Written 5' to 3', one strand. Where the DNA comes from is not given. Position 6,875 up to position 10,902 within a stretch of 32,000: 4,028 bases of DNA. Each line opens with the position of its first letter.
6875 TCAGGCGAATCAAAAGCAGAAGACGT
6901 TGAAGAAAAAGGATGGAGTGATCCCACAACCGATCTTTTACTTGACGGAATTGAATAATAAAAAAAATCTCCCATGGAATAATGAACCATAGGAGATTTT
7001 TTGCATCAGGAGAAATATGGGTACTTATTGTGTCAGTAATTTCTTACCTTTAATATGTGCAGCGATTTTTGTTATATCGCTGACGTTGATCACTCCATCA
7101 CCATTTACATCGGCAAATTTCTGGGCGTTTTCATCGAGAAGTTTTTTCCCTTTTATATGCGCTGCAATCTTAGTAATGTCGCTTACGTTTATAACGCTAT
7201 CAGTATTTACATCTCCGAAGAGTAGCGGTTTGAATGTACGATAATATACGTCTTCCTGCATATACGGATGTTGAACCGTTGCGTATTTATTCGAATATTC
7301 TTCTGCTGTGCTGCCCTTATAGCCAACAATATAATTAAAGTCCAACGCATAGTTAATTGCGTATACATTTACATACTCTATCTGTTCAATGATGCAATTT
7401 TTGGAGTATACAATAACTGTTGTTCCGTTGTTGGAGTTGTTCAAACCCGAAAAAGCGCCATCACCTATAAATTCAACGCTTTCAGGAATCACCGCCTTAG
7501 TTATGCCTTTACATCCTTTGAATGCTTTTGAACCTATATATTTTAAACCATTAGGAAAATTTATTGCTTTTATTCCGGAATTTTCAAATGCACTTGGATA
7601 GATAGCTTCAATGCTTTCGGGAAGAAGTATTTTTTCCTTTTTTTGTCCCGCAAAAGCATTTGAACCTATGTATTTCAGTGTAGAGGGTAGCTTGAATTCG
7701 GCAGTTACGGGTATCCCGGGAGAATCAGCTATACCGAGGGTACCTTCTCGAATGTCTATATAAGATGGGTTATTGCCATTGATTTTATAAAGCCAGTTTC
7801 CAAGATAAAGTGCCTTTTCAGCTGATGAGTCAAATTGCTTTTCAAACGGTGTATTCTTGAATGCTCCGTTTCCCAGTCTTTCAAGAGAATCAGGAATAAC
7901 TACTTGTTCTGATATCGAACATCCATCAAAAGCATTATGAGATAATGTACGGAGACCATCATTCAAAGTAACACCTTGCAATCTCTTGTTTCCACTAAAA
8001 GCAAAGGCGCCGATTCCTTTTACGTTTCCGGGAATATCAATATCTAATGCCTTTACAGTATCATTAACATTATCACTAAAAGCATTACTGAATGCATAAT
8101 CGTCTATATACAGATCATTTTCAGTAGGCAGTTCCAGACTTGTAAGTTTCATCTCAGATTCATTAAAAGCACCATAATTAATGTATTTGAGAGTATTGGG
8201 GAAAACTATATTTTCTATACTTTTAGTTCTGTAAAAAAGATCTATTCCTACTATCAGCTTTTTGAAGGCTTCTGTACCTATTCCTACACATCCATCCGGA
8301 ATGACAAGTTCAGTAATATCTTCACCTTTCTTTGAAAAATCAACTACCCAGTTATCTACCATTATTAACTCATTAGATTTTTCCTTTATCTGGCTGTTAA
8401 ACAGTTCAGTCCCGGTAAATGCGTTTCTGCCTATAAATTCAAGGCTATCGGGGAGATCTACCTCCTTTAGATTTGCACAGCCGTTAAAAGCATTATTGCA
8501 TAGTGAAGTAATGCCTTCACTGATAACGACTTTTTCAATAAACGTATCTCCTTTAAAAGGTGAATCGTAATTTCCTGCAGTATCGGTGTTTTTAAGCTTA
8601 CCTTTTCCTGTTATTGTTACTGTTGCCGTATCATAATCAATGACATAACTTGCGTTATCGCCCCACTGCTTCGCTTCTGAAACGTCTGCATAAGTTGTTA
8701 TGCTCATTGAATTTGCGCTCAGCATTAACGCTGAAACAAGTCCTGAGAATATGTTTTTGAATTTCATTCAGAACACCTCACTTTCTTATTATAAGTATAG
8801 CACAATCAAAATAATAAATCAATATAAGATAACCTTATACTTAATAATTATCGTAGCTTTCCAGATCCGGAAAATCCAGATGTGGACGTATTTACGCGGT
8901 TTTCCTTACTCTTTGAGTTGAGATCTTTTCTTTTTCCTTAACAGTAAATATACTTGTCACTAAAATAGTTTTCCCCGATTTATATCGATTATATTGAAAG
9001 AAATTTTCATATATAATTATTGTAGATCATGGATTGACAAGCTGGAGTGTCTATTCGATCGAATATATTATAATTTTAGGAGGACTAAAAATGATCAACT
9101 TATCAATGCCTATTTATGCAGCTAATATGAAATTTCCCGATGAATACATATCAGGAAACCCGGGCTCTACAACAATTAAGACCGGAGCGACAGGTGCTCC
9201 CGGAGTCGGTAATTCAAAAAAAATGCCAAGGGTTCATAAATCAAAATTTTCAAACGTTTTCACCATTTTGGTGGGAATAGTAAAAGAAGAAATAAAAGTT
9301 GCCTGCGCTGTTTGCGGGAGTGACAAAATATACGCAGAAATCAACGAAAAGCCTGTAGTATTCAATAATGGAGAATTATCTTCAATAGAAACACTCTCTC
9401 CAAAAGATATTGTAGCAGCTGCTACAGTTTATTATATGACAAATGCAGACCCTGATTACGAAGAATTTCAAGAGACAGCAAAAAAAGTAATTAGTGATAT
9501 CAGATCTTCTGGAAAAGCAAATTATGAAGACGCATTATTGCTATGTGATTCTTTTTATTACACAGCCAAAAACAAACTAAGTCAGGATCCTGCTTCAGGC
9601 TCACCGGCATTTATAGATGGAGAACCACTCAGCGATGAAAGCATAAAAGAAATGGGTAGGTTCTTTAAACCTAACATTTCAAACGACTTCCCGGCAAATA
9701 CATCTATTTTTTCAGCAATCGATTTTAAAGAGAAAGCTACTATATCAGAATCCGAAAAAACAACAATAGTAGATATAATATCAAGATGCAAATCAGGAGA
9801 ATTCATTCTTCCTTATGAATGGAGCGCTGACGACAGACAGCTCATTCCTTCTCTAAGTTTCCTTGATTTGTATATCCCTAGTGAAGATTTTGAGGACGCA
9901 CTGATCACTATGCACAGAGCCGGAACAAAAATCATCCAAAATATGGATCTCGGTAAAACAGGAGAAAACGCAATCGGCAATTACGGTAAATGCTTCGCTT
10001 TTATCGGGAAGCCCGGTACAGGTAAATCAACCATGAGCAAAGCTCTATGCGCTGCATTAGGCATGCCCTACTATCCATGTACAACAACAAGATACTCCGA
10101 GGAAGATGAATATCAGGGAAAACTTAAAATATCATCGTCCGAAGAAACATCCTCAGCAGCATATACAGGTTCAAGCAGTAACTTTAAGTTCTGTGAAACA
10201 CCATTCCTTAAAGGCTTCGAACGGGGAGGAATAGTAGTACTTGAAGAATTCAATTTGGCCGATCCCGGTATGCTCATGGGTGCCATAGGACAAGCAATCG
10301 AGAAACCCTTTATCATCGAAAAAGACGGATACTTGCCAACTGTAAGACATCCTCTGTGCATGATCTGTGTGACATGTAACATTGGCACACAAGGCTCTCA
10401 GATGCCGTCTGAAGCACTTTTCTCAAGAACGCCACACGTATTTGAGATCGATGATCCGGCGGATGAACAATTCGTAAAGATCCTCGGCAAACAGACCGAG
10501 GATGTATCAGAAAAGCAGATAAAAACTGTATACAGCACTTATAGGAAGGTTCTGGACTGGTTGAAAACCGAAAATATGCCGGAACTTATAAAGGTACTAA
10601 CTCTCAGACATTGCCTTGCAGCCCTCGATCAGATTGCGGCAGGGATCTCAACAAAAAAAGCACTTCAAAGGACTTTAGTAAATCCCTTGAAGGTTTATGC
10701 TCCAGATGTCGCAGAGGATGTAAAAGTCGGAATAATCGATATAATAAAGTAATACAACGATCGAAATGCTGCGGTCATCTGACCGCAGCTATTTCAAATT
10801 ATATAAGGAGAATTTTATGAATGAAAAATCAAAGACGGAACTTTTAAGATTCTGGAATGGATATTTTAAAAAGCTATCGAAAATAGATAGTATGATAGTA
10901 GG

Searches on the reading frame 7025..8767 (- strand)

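Call 6: search_protein_families(library=pfam, proteins=[window:7025-8767:-], max_evalue=0.001)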
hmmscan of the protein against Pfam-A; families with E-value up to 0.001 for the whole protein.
window:7025-8767:- (580 aa): 3 families
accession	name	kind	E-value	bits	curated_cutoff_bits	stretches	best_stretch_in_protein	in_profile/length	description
PF13306.12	LRR_5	-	3.7e-56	188.9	27.7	4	357-442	15-101/127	BspA type Leucine rich repeat region (6 copies)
PF00404.24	Dockerin_1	-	2.1e-09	37.8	22.9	1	518-571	2-55/57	Dockerin type I domain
PF13855.12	LRR_8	-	3.6e-05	23.9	27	0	85-119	12-47/61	Leucine rich repeat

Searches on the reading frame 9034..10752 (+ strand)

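Call 6: search_protein_families(library=pfam, proteins=[window:9034-10752:+], max_evalue=0.001)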
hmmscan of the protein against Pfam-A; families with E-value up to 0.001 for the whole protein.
window:9034-10752:+ (572 aa): 2 families
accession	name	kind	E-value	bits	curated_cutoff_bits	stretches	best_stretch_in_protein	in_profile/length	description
PF07728.20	AAA_5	-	1.8e-08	34.9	22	1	323-452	4-125/139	AAA domain (dynein-related subfamily)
PF20030.5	bpMoxR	-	0.00091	18.8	27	0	323-370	36-83/205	MoxR domain in the MoxR-vWA-beta-propeller ternary systems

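Call 23: search_protein_families(library=phrogs, proteins=[window:9034-10752:+], max_evalue=0.001)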
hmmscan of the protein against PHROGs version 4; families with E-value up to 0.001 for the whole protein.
window:9034-10752:+ (572 aa): 4 families
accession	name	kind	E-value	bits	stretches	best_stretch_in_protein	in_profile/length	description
phrog_249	-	moron, auxiliary metabolic gene and host takeover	2.6e-16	60.9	1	316-499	125-305/380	porphyrin biosynthesis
phrog_168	-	DNA, RNA and nucleotide metabolism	1.1e-11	46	1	321-538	45-220/314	clamp loader of DNA polymerase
phrog_16448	-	other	4.8e-07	29.4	1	317-482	448-599/680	ATPase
phrog_1815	-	other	8.2e-05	23.9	1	319-363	4-48/197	guanylate kinase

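Call 24: search_protein_families(library=padloc, proteins=[window:9034-10752:+], max_evalue=0.001)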
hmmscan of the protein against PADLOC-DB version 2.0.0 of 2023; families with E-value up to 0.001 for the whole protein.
window:9034-10752:+ (572 aa): 0 families
